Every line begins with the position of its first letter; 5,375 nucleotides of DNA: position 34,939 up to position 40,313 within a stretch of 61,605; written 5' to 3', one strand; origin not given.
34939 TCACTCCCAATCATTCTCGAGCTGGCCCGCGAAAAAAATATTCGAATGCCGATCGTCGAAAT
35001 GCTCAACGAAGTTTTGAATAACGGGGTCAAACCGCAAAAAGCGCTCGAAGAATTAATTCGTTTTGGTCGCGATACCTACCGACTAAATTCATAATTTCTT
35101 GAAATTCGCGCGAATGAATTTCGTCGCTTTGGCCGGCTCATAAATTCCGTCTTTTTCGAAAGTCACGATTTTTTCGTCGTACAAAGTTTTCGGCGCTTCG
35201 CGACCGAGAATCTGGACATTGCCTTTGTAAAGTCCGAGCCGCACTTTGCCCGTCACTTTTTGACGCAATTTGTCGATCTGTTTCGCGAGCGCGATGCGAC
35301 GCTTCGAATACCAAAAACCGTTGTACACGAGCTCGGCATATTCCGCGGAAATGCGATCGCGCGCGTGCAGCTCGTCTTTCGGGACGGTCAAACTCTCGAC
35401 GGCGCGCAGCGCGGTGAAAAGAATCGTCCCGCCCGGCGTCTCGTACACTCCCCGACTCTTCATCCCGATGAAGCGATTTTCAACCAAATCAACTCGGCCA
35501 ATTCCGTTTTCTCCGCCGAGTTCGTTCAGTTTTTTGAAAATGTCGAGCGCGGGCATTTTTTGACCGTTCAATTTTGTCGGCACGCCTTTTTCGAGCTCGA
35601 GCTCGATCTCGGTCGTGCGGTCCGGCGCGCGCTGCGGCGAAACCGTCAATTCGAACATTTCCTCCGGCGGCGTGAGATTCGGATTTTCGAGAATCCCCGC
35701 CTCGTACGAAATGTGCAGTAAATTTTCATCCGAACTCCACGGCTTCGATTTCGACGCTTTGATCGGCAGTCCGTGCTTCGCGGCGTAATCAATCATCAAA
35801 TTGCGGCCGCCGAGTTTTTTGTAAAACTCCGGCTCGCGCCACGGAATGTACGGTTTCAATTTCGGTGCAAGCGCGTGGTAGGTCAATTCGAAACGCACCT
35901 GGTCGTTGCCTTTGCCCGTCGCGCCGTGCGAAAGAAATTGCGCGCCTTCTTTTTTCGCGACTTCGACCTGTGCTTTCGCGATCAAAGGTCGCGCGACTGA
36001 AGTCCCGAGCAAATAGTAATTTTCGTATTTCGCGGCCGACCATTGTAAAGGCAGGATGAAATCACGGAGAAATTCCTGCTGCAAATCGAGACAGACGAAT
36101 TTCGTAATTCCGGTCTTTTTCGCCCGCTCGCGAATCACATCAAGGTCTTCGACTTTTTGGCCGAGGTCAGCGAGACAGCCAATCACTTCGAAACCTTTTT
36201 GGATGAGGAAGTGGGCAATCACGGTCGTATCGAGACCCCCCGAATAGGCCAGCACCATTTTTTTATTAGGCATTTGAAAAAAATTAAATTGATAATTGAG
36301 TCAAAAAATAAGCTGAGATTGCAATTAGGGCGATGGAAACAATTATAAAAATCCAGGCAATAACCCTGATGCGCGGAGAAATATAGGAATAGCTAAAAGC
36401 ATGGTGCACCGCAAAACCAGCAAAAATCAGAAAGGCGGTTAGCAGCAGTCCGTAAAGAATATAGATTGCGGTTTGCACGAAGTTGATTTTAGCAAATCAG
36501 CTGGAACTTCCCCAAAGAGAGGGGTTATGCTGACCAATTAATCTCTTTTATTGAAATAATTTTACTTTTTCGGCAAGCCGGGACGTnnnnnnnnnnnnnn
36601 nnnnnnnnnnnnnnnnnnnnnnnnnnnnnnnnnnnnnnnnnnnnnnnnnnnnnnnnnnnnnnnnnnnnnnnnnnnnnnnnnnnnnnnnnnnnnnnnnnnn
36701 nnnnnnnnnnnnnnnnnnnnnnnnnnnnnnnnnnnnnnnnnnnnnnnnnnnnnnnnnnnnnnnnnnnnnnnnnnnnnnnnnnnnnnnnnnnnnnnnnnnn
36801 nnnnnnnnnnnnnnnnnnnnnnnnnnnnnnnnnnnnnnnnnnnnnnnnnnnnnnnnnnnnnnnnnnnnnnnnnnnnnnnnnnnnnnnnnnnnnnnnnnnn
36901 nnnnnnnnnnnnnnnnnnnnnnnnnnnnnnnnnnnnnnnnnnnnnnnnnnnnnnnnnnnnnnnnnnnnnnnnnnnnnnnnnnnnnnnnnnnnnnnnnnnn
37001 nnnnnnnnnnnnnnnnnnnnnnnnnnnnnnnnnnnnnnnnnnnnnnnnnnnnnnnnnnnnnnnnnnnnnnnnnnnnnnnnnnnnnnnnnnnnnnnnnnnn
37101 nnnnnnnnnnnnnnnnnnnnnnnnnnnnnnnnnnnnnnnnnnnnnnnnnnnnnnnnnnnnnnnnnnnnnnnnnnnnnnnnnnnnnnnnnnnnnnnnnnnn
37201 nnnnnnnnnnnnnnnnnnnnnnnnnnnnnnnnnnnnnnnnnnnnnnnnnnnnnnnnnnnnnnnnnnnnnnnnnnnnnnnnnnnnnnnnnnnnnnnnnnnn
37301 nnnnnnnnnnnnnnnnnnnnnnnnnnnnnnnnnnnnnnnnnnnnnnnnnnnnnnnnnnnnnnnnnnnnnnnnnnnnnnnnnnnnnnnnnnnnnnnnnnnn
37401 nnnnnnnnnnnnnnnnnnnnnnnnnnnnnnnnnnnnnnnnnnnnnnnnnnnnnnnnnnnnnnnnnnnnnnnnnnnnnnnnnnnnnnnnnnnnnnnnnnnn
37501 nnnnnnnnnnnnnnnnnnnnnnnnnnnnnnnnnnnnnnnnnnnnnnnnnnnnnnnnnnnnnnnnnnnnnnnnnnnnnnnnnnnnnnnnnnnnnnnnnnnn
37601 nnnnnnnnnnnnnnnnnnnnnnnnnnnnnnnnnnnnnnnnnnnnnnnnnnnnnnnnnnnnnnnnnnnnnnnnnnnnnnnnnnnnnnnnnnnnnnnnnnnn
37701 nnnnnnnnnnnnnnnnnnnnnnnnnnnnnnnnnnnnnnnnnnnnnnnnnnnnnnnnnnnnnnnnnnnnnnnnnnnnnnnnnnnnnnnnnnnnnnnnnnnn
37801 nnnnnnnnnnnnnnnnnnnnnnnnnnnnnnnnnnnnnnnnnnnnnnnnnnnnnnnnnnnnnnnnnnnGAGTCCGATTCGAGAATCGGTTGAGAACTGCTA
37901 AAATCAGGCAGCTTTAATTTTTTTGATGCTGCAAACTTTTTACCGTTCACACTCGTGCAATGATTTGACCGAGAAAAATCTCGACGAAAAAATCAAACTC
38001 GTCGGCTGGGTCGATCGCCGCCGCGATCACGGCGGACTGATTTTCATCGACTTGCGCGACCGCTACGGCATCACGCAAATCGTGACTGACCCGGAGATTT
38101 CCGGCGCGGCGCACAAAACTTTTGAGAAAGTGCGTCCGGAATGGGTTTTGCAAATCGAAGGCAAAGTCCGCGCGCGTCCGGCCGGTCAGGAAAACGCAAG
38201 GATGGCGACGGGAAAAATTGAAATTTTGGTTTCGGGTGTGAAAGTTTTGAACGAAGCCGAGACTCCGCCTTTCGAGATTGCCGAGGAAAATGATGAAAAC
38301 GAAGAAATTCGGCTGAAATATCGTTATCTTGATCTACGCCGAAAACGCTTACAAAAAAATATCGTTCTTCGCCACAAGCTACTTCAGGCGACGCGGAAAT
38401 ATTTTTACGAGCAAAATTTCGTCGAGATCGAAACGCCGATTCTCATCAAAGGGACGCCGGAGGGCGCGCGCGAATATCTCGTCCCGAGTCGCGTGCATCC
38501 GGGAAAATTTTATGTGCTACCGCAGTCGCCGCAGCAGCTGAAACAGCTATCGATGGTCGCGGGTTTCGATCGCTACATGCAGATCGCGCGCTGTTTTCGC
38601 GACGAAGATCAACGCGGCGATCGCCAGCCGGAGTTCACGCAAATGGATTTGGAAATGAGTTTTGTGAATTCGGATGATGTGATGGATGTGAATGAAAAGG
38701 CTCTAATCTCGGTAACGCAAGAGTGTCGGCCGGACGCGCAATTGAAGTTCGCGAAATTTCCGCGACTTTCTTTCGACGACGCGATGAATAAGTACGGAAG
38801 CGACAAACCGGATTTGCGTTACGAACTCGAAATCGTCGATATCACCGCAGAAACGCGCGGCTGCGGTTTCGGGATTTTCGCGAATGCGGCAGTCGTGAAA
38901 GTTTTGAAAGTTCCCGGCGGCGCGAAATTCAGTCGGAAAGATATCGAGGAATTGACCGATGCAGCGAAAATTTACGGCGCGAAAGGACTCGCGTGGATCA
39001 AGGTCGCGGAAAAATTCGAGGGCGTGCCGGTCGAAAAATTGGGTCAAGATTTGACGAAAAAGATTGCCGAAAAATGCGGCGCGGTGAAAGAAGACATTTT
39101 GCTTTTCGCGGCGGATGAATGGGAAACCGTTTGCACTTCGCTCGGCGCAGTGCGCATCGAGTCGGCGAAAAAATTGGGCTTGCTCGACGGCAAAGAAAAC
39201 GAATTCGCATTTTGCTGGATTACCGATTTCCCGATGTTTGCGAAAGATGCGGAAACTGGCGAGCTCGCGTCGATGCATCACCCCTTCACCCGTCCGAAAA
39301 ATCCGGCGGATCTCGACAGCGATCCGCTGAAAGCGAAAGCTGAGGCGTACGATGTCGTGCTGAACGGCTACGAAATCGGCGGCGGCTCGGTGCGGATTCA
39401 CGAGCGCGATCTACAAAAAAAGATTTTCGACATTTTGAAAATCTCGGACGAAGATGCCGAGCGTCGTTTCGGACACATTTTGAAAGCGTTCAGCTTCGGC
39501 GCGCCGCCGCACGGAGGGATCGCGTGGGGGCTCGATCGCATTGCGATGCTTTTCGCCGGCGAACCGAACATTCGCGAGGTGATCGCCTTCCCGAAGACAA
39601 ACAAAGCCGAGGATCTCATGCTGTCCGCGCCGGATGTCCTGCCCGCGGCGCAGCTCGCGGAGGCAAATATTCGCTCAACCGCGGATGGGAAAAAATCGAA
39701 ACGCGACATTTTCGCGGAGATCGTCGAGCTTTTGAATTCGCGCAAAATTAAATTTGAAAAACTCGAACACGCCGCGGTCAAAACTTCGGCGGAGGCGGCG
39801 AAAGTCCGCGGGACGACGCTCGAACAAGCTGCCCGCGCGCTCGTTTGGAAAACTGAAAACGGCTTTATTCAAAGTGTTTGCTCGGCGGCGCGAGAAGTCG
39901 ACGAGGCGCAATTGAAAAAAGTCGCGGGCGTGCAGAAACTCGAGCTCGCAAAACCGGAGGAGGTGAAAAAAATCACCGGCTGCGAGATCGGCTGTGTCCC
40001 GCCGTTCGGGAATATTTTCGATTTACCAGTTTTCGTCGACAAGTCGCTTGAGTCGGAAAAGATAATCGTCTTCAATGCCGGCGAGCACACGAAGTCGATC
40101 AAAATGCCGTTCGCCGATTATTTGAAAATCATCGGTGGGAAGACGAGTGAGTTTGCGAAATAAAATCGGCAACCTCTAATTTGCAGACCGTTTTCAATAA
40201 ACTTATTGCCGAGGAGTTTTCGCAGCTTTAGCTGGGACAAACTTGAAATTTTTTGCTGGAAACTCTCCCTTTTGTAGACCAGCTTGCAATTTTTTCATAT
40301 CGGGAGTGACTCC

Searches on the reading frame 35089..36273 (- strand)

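Call 27: search_protein_families(library=pfam, proteins=[window:35089-36273:-], max_evalue=0.001)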
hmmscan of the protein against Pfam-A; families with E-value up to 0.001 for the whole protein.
window:35089-36273:- (394 aa): 2 families
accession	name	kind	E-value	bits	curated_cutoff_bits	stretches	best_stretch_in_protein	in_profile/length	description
PF20979.2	Arginosuc_syn_C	-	1.6e-74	250.6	27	1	179-389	1-211/219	Arginosuccinate synthase C-terminal domain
PF00764.25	Arginosuc_synth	-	1.7e-54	184.7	27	1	5-170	1-162/162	Arginosuccinate synthase N-terminal HUP domain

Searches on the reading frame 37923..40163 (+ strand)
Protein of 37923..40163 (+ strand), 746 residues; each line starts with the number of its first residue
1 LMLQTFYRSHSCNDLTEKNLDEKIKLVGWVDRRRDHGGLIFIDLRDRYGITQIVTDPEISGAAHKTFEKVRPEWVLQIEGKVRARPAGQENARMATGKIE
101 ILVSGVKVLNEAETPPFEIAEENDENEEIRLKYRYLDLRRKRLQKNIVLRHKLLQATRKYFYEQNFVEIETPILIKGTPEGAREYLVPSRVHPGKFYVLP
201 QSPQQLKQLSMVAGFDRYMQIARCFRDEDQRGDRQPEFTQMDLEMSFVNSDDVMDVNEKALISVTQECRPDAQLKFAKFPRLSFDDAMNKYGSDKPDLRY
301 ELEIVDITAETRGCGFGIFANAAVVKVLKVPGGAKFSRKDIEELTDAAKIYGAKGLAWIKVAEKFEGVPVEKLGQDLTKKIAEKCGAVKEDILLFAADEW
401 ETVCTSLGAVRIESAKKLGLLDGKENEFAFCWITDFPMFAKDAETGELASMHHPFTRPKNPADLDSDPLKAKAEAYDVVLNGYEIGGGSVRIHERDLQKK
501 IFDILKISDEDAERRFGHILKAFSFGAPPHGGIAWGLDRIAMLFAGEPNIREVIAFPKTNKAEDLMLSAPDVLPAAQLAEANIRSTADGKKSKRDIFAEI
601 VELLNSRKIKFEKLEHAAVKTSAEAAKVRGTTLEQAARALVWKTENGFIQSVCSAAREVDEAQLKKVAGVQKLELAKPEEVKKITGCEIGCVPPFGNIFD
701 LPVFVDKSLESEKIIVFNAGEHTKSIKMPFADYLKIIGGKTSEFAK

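Call 27: search_protein_families(library=pfam, proteins=[window:37923-40163:+], max_evalue=0.001)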
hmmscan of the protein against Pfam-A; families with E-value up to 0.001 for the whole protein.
window:37923-40163:+ (746 aa): 4 families
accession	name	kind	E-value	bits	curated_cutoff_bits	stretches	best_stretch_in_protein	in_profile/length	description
PF00152.25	tRNA-synt_2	-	4.2e-118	394.3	25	1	126-559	1-307/308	tRNA synthetases class II (D, K and N)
PF04073.20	tRNA_edit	-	2.4e-29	102.4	25.5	1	616-735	1-122/123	Aminoacyl-tRNA editing domain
PF02938.19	GAD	-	1.7e-22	79.9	23.4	1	323-407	9-95/95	GAD domain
PF01336.31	tRNA_anti-codon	-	2.3e-16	59.9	27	1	25-109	2-75/75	OB-fold nucleic acid binding domain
